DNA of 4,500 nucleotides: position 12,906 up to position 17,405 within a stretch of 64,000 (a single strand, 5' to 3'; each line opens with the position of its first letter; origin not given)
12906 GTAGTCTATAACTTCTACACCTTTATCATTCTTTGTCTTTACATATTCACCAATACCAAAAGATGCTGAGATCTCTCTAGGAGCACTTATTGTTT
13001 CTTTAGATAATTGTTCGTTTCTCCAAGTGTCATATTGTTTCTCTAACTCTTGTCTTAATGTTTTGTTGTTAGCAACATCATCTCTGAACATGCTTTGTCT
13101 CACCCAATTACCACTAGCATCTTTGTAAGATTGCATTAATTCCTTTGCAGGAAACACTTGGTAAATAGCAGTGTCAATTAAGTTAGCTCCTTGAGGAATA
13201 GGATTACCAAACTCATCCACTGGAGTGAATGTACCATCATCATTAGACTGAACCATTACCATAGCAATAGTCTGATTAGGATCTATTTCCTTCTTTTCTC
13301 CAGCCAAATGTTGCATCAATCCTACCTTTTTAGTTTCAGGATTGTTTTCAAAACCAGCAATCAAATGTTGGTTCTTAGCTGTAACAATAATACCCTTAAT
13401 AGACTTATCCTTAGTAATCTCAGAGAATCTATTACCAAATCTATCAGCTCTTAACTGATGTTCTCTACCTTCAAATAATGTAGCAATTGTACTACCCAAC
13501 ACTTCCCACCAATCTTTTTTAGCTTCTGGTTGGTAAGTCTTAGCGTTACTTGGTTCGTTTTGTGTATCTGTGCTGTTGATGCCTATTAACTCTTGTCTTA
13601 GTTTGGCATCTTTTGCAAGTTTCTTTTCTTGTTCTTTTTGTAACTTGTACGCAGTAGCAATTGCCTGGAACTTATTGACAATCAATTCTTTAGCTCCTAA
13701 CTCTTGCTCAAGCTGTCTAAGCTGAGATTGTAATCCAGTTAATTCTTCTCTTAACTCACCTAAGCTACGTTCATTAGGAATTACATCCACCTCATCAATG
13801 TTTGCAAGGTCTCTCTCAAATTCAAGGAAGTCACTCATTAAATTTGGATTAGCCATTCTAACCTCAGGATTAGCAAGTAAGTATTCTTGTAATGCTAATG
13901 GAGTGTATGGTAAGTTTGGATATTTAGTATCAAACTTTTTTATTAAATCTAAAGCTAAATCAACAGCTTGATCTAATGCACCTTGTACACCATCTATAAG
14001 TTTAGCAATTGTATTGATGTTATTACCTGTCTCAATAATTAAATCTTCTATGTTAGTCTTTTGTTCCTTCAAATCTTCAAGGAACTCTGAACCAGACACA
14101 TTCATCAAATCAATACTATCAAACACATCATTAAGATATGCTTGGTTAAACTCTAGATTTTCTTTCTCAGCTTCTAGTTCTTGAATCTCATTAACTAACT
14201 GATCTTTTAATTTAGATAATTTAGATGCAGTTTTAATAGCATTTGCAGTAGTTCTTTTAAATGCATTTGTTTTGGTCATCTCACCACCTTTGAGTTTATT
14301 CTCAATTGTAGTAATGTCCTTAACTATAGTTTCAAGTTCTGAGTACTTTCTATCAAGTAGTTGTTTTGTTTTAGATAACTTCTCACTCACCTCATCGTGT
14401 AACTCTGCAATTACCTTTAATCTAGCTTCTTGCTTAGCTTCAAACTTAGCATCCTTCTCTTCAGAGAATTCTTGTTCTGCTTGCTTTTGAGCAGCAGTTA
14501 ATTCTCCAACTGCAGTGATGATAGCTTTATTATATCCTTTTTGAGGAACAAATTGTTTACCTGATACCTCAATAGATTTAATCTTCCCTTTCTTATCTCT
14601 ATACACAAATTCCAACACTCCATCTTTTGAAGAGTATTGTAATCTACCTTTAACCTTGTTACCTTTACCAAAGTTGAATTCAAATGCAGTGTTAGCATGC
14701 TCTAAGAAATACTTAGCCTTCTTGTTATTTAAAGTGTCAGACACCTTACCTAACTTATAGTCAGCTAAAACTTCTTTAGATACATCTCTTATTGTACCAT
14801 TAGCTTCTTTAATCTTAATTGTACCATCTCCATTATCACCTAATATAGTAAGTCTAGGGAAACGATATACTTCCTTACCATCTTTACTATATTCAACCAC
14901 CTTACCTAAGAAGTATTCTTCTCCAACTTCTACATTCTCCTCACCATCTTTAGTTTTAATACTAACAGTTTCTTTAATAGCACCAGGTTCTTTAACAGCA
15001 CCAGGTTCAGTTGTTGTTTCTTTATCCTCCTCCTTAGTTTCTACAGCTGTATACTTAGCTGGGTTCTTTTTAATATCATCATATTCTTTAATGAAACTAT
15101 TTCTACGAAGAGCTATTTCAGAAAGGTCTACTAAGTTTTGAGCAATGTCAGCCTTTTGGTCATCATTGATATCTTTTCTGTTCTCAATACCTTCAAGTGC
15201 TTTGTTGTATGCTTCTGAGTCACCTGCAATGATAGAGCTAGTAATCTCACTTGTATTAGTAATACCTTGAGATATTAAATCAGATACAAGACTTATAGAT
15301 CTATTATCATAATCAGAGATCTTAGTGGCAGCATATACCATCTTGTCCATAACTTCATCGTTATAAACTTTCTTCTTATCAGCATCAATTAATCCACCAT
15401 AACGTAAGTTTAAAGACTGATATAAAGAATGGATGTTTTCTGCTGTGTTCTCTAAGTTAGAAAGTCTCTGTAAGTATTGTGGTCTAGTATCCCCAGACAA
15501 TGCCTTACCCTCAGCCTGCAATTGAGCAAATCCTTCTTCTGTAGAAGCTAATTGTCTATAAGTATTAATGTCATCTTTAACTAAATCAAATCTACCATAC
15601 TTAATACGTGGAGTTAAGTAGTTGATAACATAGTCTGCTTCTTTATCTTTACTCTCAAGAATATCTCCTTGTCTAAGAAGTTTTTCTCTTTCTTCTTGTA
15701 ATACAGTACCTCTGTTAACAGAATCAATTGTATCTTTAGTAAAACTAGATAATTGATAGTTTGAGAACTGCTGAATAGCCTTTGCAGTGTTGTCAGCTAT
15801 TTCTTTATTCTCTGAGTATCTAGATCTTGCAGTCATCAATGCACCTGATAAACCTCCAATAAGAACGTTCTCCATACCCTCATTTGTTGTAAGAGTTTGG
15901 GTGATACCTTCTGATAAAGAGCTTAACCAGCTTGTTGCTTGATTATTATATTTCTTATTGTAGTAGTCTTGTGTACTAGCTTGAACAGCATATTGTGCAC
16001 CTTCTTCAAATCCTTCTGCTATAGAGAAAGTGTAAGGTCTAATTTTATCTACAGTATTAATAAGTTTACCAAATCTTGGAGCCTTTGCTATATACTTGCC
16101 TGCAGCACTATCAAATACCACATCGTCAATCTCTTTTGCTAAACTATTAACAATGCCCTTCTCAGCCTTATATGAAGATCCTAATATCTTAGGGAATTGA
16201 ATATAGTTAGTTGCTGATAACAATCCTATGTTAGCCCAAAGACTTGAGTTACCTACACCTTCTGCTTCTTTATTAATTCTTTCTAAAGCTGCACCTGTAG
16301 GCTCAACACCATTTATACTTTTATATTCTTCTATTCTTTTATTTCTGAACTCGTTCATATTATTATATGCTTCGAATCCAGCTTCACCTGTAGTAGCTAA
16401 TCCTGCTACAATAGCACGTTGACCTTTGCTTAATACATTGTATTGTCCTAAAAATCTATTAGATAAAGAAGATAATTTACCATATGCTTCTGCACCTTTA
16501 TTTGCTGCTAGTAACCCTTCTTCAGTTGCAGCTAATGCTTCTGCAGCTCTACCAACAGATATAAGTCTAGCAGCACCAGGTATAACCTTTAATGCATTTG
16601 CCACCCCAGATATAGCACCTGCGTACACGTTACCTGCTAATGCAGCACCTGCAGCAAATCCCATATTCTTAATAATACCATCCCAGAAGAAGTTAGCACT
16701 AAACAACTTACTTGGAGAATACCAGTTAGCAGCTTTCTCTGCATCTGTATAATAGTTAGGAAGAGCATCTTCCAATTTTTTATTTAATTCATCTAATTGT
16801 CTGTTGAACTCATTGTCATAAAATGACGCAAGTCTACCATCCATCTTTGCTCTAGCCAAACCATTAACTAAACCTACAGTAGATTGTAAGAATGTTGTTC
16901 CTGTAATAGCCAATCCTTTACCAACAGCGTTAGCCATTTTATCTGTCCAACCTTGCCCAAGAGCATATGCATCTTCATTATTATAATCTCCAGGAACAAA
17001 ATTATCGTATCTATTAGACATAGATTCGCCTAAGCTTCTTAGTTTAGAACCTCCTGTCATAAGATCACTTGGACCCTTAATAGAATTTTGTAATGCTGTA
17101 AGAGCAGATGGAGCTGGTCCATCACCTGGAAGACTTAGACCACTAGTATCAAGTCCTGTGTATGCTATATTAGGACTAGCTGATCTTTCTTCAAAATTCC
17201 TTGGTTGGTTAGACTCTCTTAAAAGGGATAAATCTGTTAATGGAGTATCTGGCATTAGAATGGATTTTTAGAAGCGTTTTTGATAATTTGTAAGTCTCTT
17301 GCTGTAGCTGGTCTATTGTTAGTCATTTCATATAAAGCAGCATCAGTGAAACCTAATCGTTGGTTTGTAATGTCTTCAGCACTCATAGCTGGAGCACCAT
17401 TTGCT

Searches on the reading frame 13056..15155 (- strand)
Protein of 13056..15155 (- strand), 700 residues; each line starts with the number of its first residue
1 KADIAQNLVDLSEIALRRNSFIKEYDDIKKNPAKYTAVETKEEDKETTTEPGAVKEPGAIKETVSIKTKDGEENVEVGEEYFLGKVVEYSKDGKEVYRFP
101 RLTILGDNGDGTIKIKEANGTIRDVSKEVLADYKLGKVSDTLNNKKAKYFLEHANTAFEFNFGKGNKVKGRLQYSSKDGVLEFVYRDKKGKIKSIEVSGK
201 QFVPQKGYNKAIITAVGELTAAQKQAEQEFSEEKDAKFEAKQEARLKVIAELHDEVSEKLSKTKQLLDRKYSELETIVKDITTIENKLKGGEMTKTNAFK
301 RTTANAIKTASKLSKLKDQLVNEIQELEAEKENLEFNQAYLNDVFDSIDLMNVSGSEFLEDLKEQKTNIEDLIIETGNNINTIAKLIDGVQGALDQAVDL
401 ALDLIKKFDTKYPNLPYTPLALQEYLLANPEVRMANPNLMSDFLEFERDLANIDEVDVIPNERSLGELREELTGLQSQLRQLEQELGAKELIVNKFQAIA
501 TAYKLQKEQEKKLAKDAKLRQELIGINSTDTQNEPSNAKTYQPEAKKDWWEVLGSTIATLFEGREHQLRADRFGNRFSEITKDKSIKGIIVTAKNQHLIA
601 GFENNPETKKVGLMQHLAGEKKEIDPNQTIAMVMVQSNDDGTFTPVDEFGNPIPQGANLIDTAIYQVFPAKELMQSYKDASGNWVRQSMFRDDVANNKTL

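Call 36: search_protein_families(library=pfam, proteins=[window:13056-15155:-], max_evalue=1)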
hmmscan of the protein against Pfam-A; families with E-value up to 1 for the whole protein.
window:13056-15155:- (700 aa): 1 family
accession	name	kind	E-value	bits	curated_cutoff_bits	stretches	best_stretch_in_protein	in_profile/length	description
PF10805.13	DUF2730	-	0.56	10.8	24.9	0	455-487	55-87/102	Protein of unknown function (DUF2730)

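Call 40: search_protein_families(library=phrogs, proteins=[window:13056-15155:-], max_evalue=0.1)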
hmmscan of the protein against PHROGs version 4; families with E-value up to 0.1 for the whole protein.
window:13056-15155:- (700 aa): 0 families

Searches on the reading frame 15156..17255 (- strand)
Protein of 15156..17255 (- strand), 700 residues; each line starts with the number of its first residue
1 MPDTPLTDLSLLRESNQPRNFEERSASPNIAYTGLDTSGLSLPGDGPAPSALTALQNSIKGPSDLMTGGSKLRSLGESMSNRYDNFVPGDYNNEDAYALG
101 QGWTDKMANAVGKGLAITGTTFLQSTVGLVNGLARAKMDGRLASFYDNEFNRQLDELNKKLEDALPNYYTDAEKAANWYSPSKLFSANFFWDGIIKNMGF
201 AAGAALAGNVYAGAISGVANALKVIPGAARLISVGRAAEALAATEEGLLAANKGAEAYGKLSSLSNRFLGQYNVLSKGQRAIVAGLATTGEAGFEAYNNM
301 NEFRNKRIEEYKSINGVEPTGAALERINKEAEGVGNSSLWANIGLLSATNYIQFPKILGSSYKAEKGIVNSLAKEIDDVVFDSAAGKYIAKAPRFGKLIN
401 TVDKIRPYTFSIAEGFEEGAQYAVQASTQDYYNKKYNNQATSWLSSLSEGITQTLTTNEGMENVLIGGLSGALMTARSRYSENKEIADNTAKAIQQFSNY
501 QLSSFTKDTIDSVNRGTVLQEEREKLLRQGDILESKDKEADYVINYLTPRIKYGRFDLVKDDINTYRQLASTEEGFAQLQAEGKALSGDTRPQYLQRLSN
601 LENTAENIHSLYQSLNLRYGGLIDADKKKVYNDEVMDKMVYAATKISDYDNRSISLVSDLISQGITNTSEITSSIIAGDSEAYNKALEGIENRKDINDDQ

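Call 36: search_protein_families(library=pfam, proteins=[window:15156-17255:-], max_evalue=1)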
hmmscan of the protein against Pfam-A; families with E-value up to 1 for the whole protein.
window:15156-17255:- (700 aa): 1 family
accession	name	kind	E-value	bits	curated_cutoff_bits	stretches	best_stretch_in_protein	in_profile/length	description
PF11140.13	DUF2913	-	0.005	17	23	1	530-586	24-81/207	Protein of unknown function (DUF2913)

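Call 40: search_protein_families(library=phrogs, proteins=[window:15156-17255:-], max_evalue=0.1)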
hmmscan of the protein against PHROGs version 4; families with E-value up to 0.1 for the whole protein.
window:15156-17255:- (700 aa): 1 family
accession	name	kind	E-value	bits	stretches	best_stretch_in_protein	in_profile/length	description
phrog_32390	-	unknown function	1.6e-22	79.6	1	81-515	87-531/1957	-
